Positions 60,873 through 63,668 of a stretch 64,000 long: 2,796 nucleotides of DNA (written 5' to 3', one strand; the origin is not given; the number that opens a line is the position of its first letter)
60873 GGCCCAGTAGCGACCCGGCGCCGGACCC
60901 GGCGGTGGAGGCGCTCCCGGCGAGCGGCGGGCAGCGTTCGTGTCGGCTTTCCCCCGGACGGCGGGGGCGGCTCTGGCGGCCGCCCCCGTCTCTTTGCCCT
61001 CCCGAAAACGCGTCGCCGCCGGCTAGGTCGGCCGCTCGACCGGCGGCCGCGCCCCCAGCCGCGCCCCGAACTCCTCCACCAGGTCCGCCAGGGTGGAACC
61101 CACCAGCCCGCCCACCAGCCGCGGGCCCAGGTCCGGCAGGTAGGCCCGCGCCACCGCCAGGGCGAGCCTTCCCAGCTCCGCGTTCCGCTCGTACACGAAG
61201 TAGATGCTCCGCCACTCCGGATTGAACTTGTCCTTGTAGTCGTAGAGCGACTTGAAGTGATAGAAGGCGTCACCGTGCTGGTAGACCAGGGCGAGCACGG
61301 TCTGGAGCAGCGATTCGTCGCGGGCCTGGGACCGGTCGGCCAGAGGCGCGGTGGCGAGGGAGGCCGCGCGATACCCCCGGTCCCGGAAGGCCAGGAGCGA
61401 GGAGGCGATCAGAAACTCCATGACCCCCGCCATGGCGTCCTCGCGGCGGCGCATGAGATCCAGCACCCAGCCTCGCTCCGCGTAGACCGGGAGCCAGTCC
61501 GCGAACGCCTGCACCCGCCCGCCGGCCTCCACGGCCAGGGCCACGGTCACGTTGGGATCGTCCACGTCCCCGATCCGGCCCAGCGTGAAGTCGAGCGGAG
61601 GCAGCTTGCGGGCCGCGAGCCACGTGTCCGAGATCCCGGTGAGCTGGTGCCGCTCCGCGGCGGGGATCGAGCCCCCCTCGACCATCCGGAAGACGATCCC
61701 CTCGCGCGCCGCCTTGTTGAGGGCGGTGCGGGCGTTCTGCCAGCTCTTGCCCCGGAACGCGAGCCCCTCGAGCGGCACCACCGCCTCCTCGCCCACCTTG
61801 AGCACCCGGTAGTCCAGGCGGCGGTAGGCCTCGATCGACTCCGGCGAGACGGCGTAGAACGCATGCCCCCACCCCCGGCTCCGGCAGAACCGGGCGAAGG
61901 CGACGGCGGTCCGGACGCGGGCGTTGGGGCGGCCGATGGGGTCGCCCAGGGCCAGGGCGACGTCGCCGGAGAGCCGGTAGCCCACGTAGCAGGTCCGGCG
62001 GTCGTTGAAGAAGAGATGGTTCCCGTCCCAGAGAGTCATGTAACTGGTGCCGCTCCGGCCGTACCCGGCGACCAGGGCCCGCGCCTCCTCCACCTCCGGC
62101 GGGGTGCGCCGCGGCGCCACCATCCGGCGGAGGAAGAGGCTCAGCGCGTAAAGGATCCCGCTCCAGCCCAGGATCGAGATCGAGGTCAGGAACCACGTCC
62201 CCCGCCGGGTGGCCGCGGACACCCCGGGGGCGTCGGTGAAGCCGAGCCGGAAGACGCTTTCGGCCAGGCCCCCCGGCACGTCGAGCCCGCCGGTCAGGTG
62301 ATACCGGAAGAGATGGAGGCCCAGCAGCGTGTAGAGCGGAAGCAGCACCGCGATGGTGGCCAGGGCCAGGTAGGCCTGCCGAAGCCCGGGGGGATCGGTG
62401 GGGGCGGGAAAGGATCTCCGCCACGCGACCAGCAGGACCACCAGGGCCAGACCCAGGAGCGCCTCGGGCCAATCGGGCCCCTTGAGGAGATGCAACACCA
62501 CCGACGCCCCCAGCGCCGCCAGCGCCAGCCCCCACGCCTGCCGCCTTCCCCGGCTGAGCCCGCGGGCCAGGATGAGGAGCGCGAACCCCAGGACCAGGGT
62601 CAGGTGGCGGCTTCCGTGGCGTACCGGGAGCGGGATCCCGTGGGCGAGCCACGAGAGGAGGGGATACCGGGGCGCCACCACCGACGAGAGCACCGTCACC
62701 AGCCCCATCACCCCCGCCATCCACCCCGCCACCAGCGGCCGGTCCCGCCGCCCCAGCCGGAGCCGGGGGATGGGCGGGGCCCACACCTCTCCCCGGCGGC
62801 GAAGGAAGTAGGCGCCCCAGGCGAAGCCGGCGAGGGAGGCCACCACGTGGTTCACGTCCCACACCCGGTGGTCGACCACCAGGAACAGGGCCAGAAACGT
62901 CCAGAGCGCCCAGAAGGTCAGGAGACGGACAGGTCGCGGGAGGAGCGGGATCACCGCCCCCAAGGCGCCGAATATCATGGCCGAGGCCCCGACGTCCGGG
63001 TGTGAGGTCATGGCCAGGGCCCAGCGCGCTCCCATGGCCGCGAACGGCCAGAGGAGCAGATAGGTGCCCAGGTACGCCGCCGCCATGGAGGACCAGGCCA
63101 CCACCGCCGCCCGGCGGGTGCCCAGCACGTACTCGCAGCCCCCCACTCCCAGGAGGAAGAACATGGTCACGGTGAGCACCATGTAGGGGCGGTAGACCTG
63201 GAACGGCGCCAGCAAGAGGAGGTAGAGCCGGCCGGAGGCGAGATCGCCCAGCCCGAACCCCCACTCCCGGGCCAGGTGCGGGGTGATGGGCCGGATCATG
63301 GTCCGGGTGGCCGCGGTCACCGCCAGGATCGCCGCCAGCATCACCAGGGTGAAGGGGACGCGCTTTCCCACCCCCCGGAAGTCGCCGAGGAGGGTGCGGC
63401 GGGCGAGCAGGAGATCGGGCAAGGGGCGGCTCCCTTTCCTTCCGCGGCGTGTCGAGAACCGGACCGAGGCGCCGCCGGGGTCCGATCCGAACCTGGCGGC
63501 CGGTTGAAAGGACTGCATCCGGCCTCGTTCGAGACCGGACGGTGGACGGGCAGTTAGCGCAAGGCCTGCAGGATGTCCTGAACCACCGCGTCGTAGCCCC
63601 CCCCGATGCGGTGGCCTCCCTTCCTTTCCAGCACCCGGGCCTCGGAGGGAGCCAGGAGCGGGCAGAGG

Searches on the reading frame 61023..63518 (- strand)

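Call 25: search_protein_families(library=pfam, proteins=[window:61023-63518:-], max_evalue=0.00001)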
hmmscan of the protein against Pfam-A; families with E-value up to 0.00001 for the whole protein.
window:61023-63518:- (831 aa): 1 family
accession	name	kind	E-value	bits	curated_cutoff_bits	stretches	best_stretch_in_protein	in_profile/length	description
PF09924.15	LPG_synthase_C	-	3.9e-75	253.1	27.5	1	482-776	3-298/298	Phosphatidylglycerol lysyltransferase, C-terminal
